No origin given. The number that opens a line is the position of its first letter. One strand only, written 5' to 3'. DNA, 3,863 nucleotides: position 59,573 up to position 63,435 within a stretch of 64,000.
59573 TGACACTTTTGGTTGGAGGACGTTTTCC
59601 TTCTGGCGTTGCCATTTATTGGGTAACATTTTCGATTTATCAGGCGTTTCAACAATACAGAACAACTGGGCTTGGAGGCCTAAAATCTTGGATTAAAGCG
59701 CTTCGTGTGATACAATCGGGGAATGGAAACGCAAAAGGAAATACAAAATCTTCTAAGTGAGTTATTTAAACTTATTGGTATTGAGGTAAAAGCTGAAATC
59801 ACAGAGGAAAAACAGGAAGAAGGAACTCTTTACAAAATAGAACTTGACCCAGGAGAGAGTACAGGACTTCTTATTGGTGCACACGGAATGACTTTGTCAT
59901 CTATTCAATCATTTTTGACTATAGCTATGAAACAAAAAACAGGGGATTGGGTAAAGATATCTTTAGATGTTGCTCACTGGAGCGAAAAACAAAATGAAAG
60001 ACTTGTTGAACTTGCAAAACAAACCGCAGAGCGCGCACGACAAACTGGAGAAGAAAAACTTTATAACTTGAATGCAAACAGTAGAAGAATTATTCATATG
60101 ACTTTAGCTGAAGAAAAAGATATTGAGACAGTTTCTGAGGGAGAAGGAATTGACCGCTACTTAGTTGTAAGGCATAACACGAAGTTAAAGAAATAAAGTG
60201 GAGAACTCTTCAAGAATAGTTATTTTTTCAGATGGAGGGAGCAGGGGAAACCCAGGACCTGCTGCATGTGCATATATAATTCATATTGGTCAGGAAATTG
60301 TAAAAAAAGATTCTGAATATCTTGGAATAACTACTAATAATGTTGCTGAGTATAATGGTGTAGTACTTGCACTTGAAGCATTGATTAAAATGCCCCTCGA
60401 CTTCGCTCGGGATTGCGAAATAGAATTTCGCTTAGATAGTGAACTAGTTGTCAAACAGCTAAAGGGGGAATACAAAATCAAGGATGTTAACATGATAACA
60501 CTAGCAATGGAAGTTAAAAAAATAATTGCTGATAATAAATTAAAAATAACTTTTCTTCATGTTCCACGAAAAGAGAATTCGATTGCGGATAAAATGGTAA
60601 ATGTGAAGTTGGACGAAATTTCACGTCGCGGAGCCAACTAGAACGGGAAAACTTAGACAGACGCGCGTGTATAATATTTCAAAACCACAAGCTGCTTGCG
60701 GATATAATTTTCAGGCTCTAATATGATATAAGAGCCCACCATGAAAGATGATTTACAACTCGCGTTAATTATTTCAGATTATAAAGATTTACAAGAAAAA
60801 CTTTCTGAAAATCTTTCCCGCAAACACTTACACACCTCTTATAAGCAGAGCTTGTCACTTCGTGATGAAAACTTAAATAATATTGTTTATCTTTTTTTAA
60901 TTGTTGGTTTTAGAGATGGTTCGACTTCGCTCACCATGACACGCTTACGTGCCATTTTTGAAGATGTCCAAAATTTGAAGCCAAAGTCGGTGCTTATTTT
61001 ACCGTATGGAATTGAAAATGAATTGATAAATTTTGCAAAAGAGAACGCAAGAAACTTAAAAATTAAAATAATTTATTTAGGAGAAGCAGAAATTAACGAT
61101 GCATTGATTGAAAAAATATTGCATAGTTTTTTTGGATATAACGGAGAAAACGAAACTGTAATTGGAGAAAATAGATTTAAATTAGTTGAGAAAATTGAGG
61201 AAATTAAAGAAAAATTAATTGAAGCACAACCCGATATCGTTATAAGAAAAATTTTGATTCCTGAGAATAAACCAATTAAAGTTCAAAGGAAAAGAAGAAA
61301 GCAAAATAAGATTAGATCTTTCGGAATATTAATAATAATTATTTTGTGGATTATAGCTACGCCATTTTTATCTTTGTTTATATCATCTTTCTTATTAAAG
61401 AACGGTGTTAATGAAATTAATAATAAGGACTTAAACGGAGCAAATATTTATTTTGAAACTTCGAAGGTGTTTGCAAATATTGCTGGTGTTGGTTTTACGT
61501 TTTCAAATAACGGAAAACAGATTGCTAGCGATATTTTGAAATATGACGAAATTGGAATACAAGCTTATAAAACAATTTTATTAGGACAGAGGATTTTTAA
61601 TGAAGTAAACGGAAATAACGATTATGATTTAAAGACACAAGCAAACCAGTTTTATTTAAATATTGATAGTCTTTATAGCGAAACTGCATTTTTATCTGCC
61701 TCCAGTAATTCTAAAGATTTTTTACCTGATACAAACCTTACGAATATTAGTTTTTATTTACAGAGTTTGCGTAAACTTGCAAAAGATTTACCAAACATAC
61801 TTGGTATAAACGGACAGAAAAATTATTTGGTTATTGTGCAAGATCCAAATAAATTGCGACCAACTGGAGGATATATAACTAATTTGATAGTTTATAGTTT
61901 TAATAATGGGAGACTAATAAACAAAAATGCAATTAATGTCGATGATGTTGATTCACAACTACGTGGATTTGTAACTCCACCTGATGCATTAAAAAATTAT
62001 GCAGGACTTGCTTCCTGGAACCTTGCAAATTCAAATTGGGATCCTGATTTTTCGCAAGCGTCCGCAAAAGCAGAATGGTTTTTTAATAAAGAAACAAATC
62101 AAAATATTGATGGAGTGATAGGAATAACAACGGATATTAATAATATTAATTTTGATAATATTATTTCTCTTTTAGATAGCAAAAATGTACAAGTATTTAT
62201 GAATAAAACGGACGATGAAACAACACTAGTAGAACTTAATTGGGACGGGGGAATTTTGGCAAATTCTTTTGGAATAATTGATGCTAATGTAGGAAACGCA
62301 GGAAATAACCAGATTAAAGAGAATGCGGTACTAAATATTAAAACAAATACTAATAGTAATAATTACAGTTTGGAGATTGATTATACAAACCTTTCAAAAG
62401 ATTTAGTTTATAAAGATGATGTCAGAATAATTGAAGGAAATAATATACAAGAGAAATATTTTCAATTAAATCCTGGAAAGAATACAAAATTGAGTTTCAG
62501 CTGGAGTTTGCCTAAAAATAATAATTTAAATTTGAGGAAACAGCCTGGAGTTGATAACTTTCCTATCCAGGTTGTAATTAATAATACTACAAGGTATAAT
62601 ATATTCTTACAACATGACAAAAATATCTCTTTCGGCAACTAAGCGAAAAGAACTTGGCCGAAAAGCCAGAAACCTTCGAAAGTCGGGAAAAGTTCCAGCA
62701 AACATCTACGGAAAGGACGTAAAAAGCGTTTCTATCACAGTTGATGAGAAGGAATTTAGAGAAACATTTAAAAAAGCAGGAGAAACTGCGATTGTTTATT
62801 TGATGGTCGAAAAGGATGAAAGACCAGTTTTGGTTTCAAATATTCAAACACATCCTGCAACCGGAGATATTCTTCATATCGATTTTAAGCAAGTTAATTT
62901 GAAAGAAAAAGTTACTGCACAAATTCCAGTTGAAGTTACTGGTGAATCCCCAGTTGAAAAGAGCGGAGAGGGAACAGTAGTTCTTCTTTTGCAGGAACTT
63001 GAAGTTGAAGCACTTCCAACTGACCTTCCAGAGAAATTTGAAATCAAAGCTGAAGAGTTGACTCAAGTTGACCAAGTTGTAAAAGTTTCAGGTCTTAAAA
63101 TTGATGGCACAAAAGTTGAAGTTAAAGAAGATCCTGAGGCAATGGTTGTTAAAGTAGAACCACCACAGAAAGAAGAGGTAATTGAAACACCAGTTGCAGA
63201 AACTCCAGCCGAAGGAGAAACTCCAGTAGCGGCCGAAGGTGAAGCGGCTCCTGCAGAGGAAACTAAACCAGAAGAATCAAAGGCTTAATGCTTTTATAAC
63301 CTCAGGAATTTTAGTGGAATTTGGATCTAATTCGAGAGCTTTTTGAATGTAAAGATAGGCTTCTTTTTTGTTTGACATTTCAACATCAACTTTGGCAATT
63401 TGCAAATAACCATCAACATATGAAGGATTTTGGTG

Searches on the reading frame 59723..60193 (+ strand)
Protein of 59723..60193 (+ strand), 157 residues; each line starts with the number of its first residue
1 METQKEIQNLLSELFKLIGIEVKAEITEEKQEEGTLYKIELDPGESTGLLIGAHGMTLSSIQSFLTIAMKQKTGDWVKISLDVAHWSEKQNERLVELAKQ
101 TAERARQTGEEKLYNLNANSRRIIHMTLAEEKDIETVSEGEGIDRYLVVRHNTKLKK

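Call 10: search_protein_families(library=pfam, proteins=[window:59723-60193:+], max_evalue=0.001)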
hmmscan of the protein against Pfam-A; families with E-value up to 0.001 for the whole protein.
window:59723-60193:+ (157 aa): 3 families
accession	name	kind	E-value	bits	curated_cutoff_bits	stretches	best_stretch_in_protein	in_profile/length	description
PF01424.28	R3H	-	1.6e-10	41.3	26.8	1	93-150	2-59/60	R3H domain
PF13083.13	KH_KhpA-B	-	4.1e-09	36.7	32.1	1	9-75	2-67/73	KhpA/KhpB, KH domain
PF09518.16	RE_HindIII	-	0.00097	18.9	25.3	0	61-130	194-263/285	HindIII restriction endonuclease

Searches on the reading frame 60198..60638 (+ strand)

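Call 10: search_protein_families(library=pfam, proteins=[window:60198-60638:+], max_evalue=0.001)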
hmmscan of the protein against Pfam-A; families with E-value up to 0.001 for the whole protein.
window:60198-60638:+ (147 aa): 2 families
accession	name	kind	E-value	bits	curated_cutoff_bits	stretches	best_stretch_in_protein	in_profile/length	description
PF00075.30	RNase_H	-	1.1e-10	42.2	25.8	1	6-134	3-136/141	RNase H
PF13456.12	RVT_3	-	2e-08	34.6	21.6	1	12-135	3-121/123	Reverse transcriptase-like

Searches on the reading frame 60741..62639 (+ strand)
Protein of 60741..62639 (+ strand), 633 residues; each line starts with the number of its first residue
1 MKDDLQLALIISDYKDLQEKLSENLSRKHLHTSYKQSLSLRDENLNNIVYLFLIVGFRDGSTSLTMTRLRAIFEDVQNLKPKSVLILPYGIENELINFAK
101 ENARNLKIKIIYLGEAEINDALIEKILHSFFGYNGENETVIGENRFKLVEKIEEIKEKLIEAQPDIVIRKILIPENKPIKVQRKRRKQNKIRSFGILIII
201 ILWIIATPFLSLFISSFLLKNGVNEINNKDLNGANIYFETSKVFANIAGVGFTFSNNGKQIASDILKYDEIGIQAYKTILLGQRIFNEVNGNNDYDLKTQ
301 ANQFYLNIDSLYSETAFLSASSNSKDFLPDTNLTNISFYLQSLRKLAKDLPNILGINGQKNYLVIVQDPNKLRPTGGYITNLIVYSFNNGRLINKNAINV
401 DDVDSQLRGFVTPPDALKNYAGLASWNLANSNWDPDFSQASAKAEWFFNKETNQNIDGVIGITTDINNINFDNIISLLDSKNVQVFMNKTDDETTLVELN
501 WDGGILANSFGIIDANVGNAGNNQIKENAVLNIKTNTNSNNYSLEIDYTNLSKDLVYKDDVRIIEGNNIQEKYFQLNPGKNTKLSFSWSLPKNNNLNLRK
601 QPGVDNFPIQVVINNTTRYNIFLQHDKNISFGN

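Call 10: search_protein_families(library=pfam, proteins=[window:60741-62639:+], max_evalue=0.001)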
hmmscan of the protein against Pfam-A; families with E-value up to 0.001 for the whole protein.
window:60741-62639:+ (633 aa): 1 family
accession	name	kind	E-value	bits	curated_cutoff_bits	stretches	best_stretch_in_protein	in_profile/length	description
PF13196.11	DUF4012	-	2.6e-16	60.9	28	1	357-464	1-109/144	Protein of unknown function (DUF4012)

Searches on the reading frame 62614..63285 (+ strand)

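Call 10: search_protein_families(library=pfam, proteins=[window:62614-63285:+], max_evalue=0.001)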
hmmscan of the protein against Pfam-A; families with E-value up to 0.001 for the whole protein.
window:62614-63285:+ (224 aa): 2 families
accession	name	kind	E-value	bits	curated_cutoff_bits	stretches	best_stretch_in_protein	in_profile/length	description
PF01386.24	Ribosomal_L25p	-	2.4e-23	82.8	23.6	1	6-91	1-82/82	Ribosomal L25p family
PF14693.11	Ribosomal_TL5_C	-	5.6e-14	52.7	27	1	99-185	1-84/84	Ribosomal protein TL5, C-terminal domain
